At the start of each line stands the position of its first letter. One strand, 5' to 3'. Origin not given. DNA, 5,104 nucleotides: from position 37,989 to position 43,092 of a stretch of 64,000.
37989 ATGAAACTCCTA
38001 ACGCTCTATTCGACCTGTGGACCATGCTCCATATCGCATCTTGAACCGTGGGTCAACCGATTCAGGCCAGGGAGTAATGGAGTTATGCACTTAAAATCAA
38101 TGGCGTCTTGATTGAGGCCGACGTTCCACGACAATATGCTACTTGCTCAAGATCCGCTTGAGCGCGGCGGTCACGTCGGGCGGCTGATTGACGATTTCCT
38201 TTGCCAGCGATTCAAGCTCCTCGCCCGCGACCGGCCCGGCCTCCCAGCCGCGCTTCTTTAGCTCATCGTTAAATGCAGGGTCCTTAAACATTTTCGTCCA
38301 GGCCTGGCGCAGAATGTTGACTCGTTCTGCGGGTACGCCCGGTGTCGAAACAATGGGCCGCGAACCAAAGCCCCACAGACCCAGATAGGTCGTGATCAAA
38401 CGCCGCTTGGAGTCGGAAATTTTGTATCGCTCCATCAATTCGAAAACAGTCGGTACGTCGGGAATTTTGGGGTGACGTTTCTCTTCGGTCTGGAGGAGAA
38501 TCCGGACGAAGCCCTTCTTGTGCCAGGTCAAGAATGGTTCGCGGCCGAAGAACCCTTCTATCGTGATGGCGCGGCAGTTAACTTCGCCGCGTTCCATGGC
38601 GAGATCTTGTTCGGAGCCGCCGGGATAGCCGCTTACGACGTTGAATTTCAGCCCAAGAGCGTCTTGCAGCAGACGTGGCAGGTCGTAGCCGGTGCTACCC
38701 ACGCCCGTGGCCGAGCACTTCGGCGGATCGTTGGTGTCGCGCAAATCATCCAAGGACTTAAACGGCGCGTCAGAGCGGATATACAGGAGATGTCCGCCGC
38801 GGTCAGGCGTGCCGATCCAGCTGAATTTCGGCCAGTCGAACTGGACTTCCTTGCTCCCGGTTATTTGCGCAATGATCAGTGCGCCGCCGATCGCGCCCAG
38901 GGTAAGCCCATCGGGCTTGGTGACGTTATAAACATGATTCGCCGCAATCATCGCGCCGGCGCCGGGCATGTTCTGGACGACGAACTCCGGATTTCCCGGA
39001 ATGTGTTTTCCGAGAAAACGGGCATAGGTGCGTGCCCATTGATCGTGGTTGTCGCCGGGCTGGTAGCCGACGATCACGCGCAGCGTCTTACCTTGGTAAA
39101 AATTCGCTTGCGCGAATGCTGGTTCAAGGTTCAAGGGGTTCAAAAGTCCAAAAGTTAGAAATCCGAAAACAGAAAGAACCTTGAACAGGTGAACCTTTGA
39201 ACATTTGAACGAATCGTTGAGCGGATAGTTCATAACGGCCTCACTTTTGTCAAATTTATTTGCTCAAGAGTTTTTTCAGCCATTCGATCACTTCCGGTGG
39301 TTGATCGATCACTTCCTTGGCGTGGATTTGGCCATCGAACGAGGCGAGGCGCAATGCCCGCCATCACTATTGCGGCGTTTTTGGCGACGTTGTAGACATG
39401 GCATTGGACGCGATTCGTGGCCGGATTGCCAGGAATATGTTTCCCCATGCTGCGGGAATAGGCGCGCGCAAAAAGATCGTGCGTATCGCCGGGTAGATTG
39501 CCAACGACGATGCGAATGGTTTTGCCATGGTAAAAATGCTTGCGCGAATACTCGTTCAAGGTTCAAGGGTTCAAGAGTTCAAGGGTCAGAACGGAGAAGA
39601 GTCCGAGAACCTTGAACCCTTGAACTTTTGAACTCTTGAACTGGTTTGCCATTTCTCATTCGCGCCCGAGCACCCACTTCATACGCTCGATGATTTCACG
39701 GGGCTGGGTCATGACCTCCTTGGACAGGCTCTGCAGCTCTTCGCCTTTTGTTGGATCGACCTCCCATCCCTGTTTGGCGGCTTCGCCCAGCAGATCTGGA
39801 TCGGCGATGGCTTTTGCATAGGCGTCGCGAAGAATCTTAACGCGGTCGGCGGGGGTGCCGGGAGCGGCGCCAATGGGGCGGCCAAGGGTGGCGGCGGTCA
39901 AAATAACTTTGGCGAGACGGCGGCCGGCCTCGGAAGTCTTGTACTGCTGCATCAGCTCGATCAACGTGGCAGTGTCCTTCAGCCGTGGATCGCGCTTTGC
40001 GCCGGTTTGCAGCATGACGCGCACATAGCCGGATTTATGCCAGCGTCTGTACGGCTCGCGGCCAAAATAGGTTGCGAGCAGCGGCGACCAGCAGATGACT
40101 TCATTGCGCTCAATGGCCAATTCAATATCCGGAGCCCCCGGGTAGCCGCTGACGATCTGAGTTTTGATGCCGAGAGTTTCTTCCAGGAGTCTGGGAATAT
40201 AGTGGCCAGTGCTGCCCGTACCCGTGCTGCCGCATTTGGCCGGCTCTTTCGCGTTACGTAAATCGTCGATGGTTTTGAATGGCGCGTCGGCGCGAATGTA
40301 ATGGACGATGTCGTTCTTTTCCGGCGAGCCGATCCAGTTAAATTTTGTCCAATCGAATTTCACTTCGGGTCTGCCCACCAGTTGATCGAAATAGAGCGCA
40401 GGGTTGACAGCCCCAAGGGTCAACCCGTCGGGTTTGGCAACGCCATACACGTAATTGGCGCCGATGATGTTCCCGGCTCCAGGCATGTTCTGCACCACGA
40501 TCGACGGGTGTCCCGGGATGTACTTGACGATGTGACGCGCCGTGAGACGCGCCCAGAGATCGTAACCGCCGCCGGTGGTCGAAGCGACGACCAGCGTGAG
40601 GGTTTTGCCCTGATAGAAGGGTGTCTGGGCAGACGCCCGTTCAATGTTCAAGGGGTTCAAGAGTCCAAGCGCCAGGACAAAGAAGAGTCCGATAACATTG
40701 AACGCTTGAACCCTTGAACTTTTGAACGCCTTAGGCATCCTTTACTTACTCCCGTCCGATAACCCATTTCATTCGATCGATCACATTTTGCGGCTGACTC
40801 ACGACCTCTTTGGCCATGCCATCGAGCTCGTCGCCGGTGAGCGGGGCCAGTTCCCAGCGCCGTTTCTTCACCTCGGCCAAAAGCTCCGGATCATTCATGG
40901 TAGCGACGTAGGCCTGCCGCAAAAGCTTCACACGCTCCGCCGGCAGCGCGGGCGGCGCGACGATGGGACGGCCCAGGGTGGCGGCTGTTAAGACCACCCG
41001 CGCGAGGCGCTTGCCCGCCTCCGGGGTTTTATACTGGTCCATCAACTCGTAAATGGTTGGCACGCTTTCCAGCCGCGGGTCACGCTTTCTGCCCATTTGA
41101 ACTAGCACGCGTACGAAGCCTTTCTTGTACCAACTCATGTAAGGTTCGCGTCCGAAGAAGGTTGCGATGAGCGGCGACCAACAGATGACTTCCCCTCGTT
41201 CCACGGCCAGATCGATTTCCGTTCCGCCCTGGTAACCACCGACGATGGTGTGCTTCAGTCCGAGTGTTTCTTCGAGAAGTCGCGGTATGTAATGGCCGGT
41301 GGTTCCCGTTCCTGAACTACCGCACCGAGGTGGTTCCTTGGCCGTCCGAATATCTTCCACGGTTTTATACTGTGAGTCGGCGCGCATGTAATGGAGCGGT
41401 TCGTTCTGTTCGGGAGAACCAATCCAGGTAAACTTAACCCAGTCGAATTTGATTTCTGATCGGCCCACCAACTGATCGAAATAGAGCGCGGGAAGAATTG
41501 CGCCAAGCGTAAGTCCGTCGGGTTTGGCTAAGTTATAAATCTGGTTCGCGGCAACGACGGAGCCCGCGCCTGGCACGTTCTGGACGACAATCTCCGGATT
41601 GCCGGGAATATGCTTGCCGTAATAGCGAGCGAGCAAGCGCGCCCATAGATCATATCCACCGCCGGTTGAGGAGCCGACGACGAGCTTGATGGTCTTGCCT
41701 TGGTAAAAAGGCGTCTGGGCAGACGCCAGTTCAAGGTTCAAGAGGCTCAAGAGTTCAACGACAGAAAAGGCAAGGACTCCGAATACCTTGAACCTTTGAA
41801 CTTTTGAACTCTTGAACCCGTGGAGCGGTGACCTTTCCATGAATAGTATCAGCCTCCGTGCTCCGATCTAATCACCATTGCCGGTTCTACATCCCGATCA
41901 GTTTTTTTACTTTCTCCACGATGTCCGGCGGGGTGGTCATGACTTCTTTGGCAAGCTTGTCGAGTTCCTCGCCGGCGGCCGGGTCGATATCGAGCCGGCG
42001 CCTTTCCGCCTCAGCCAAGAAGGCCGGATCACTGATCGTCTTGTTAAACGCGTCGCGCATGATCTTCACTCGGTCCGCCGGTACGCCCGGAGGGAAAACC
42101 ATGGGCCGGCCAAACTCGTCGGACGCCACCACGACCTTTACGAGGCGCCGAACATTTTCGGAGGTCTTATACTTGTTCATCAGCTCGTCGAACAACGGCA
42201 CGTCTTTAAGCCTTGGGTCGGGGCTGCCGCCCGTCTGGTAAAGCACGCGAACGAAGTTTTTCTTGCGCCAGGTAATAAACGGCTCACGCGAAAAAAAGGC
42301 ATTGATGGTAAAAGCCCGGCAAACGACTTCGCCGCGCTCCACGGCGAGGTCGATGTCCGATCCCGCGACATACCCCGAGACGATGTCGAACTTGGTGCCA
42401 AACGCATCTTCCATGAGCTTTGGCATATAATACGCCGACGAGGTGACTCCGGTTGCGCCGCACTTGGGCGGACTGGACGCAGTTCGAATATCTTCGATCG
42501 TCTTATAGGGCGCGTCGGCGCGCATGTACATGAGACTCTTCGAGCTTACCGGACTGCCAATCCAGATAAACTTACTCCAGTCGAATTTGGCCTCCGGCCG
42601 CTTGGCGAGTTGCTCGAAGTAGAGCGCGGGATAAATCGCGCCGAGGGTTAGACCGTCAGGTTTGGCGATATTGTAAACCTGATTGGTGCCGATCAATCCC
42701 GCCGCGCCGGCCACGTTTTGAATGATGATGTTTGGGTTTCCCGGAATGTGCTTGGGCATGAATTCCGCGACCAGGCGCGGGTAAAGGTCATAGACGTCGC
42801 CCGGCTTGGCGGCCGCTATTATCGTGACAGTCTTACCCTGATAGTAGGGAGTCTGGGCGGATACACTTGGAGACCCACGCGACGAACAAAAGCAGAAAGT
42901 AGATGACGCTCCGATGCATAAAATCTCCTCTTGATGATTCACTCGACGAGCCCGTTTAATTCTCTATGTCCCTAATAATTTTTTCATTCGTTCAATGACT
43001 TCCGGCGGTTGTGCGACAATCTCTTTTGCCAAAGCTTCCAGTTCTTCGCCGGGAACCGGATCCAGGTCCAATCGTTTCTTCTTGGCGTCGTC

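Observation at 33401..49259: tctB and tctA are separated by an in-line array of eight TctC/Bug binding-protein paralogs plus one remnant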

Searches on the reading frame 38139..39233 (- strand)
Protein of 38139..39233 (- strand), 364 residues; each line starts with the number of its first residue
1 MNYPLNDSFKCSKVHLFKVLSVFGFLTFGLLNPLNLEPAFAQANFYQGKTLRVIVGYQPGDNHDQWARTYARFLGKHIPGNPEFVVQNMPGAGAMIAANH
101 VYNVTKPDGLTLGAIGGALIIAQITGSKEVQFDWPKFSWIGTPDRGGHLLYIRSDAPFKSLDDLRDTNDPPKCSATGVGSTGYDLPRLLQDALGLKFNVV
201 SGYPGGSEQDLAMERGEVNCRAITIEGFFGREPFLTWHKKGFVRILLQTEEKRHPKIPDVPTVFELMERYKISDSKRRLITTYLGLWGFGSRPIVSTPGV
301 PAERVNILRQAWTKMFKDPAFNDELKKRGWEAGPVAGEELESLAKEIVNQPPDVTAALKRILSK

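Call 3: search_protein_families(library=pfam, proteins=[window:38139-39233:-])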
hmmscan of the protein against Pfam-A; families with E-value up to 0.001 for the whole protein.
window:38139-39233:- (364 aa): 1 family
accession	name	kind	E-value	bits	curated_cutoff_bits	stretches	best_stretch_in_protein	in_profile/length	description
PF03401.19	TctC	-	8.7e-13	48.8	27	1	84-349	17-263/274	Tripartite tricarboxylate transporter family receptor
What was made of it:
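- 38139..39233 (-): TctC paralog A (364 aa), last of the array, degraded hairpin in the signal-peptide region. Pfam 48.8 bits (call 3).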

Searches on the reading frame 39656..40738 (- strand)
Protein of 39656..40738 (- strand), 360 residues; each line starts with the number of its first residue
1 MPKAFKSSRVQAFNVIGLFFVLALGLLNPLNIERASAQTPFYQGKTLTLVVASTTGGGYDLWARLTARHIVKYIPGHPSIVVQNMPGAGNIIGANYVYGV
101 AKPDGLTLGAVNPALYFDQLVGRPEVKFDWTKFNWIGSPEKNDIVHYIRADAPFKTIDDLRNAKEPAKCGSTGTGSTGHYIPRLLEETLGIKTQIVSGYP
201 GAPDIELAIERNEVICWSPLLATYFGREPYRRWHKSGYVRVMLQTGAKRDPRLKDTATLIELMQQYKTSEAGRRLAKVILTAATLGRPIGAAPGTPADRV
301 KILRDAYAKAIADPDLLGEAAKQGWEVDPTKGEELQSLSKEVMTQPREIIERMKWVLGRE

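Call 3: search_protein_families(library=pfam, proteins=[window:39656-40738:-])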
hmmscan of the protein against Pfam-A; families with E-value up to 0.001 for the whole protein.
window:39656-40738:- (360 aa): 1 family
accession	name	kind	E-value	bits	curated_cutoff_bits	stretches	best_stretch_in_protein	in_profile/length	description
PF03401.19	TctC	-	9e-15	55.4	27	1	79-353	16-272/274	Tripartite tricarboxylate transporter family receptor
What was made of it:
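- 39656..40738 (-): TctC paralog B (360 aa), long signal peptide encoded across a hairpin. Pfam 55.4 bits (call 3).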

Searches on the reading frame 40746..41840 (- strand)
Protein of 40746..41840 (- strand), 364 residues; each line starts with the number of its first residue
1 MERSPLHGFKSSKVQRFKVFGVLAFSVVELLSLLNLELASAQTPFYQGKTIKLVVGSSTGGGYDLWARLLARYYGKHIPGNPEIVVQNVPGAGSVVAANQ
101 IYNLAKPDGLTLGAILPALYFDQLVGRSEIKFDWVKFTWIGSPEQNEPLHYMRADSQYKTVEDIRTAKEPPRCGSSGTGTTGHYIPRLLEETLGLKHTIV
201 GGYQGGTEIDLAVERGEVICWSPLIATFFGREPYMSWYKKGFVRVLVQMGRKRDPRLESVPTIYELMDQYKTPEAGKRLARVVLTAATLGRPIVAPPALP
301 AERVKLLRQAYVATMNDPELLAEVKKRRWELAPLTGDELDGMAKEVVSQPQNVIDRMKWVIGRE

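Call 3: search_protein_families(library=pfam, proteins=[window:40746-41840:-])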
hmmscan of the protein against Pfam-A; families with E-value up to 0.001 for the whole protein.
window:40746-41840:- (364 aa): 1 family
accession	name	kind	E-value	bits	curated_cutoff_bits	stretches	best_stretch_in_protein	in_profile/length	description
PF03401.19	TctC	-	2.4e-15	57.2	27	1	84-355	17-270/274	Tripartite tricarboxylate transporter family receptor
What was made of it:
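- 40746..41840 (-): TctC paralog C (364 aa), long signal peptide encoded across a hairpin. Pfam 57.2 bits (call 3).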

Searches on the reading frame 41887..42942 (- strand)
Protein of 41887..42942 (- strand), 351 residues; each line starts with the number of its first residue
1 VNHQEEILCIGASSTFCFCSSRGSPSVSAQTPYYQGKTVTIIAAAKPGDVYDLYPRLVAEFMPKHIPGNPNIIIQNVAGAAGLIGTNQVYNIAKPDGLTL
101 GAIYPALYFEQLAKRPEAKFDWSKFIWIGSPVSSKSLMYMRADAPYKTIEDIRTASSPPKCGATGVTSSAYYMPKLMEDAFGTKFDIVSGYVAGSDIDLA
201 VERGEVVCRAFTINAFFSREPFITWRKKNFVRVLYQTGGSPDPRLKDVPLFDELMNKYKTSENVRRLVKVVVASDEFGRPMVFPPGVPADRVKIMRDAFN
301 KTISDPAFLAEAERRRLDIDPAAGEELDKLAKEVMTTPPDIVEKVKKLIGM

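Call 3: search_protein_families(library=pfam, proteins=[window:41887-42942:-])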
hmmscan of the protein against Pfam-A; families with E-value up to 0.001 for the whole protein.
window:41887-42942:- (351 aa): 1 family
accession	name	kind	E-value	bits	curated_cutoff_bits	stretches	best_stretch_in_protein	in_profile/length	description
PF03401.19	TctC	-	1.1e-09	38.7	27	1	58-344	5-271/274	Tripartite tricarboxylate transporter family receptor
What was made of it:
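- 41887..42942 (-): TctC paralog D (351 aa). Pfam 38.7 bits (call 3).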
